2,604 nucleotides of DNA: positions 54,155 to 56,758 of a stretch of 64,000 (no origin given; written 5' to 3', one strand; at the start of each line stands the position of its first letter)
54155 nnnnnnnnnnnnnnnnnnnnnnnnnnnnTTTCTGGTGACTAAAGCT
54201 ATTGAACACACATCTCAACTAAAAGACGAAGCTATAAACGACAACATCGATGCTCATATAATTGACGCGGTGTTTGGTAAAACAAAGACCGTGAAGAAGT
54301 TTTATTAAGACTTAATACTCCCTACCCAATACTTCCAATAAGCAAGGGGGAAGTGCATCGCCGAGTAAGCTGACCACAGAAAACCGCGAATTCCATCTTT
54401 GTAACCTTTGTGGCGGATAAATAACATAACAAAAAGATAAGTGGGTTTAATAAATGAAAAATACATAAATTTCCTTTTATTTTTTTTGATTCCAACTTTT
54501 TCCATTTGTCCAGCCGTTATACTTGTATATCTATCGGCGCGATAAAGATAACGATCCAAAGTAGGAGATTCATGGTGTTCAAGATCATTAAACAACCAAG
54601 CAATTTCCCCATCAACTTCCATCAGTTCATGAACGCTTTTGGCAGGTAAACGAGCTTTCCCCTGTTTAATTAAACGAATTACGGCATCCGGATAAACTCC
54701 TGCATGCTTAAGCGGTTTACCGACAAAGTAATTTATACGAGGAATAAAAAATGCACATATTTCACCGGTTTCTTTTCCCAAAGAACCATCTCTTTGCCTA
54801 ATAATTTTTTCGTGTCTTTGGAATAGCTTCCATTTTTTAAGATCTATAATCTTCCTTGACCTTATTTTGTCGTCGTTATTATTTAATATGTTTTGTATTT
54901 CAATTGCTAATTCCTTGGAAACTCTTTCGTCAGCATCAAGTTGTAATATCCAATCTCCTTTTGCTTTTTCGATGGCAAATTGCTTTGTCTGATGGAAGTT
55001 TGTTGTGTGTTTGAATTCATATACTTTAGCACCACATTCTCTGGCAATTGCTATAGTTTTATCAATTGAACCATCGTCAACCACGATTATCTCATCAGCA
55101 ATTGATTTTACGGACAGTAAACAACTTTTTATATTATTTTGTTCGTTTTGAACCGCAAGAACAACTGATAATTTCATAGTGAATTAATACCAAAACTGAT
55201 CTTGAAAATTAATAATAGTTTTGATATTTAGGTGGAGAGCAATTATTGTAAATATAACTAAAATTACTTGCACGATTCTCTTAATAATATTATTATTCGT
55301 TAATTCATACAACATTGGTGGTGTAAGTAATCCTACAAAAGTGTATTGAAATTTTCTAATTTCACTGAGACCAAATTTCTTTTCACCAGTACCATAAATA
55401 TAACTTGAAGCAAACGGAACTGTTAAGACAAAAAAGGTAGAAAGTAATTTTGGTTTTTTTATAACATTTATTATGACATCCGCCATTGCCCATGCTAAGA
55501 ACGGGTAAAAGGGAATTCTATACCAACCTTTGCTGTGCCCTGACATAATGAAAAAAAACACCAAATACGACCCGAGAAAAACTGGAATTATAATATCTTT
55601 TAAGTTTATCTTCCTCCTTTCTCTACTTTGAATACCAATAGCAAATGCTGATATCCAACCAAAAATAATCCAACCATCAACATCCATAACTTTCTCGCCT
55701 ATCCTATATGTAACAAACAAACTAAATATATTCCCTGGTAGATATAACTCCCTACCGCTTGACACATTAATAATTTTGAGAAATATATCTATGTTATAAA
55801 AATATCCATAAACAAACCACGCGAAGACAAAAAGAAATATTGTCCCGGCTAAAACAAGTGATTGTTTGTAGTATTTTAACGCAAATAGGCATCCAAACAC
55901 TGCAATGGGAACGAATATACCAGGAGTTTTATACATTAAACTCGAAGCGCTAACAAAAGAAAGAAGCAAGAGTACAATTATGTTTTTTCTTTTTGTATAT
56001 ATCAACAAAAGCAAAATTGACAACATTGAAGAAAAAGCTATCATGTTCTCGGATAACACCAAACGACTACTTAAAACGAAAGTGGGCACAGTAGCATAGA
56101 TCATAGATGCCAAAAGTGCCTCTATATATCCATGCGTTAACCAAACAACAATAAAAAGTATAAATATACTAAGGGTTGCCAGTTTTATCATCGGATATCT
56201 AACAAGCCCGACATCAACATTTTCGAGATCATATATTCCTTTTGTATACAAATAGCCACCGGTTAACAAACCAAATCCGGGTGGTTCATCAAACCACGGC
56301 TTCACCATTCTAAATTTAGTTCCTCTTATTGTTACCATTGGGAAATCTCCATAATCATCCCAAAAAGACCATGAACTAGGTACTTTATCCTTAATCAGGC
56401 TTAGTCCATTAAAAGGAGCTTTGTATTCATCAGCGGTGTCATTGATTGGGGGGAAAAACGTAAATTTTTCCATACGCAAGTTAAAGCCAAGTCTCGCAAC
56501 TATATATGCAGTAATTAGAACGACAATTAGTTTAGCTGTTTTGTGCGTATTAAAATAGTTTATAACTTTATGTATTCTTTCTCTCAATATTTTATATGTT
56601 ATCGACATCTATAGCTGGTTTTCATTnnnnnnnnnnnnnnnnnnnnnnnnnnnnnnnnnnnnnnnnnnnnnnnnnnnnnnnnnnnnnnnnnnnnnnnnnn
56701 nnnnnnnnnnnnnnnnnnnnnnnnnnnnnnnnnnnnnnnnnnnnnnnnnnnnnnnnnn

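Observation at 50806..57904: Redox trio near the GT-C array (small cupin, classical SDR, Rossmann flavoenzyme): possible sugar-ring or epimer remodelling, for example Galf formation or lipid-linked sugar epimerisation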

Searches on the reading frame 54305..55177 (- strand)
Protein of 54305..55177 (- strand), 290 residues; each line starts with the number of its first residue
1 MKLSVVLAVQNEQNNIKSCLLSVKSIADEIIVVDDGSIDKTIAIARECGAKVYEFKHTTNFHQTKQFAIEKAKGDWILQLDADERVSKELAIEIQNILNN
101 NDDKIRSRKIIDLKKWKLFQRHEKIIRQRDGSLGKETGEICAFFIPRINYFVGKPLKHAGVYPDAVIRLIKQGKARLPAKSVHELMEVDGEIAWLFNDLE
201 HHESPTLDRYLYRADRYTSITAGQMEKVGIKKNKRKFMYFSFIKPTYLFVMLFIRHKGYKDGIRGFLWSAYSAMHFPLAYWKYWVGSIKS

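Call 3: search_protein_families(library=pfam, proteins=[window:54305-55177:-], max_evalue=0.01)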
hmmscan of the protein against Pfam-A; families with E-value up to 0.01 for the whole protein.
window:54305-55177:- (290 aa): 2 families
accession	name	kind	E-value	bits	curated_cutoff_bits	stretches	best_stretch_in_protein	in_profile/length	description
PF00535.33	Glycos_transf_2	-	1.9e-18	67.4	23.3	1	4-103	1-108/168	Glycosyl transferase family 2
PF13704.12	Glyco_tranf_2_4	-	9.2e-07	29.7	27.5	1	11-84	2-82/98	Glycosyl transferase family 2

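Call 5: search_protein_families(library=ncbifam, proteins=[window:54305-55177:-], max_evalue=0.001)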
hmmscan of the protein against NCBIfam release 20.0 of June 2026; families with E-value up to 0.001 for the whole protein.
window:54305-55177:- (290 aa): 11 families
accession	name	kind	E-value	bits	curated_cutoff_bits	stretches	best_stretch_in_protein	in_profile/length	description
TIGR04283.1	glyco_like_mftF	equivalog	5.8e-15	55.5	182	1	3-105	1-104/221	TIGR04283 family arsenosugar biosynthesis glycosyltransferase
TIGR04195.1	S_glycosyl_SunS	equivalog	2.7e-09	36.4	350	1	8-91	64-148/421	SunS family peptide S-glycosyltransferase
NF007482.0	PRK10073.1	equivalog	1.7e-08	33.9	423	1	2-102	7-114/334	glycosyltransferase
NF010496.0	PRK13915.1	equivalog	3.6e-08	32.8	262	1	2-63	32-99/307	glucosyl-3-phosphoglycerate synthase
NF058614.1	PPMAGASynPpgS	equivalog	7e-07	28.9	370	1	5-64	4-61/226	polyprenyl-phospho-N-acetylgalactosaminyl synthase PpgS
NF041391.1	DPhHxTase_Halo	equivalog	2.3e-06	26.8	375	1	10-107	4-102/213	dolichyl-phosphate hexose transferase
TIGR04182.1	glyco_TIGR04182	equivalog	1.7e-05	24.4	325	1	4-93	3-92/293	S-layer glycoprotein N-glycosyltransferase AglJ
NF041875.1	EPS_EpsD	equivalog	2.8e-05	23.7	370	1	3-92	1-98/325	exopolysaccharide biosynthesis glycosyltransferase EpsD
TIGR03965.1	mycofact_glyco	equivalog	0.00017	20.6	280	1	3-50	76-131/467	mycofactocin biosynthesis glycosyltransferase MftF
NF038302.1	EPS_HpsE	equivalog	0.00026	20.1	300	1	22-90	28-103/307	hormogonium polysaccharide biosynthesis glycosyltransferase HpsE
TIGR03937.1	PgaC_IcaA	equivalog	0.00065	18.8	422.3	1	2-89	46-141/407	poly-beta-1,6-N-acetyl-D-glucosamine synthase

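Call 60: search_solved_structures(query=window:54305-55177:-, max_evalue=0.001)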
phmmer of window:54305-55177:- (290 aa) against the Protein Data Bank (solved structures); distinct sequences matched with E-value up to 0.001: 5.
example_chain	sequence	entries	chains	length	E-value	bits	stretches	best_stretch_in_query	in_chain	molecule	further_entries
22ao_A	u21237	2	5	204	8.8e-18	67.7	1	4-89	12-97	GmaR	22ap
7msp_A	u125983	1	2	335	1.2e-07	34.4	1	7-94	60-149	SPbeta prophage-derived glycosyltransferase SunS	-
7msn_A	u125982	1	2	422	1.7e-07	34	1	7-93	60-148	SPbeta prophage-derived glycosyltransferase SunS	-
6p61_A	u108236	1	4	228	0.00027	23.4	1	3-101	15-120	Glycosyltransferase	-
7msk_A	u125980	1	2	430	0.00091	21.7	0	8-84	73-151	Glyco_trans_2-like domain-containing protein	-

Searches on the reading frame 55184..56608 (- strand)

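Call 3: search_protein_families(library=pfam, proteins=[window:55184-56608:-], max_evalue=0.01)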
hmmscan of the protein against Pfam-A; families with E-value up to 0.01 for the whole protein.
window:55184-56608:- (474 aa): 2 families
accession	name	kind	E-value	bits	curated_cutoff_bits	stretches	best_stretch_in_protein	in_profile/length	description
PF02366.24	PMT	-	4.3e-06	26.9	22.7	1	141-274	91-240/245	Dolichyl-phosphate-mannose-protein mannosyltransferase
PF13231.12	PMT_2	-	0.0012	19.5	26.1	1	136-263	24-155/160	Dolichyl-phosphate-mannose-protein mannosyltransferase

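Call 5: search_protein_families(library=ncbifam, proteins=[window:55184-56608:-], max_evalue=0.001)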
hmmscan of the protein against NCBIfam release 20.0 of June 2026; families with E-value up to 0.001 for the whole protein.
window:55184-56608:- (474 aa): 0 families
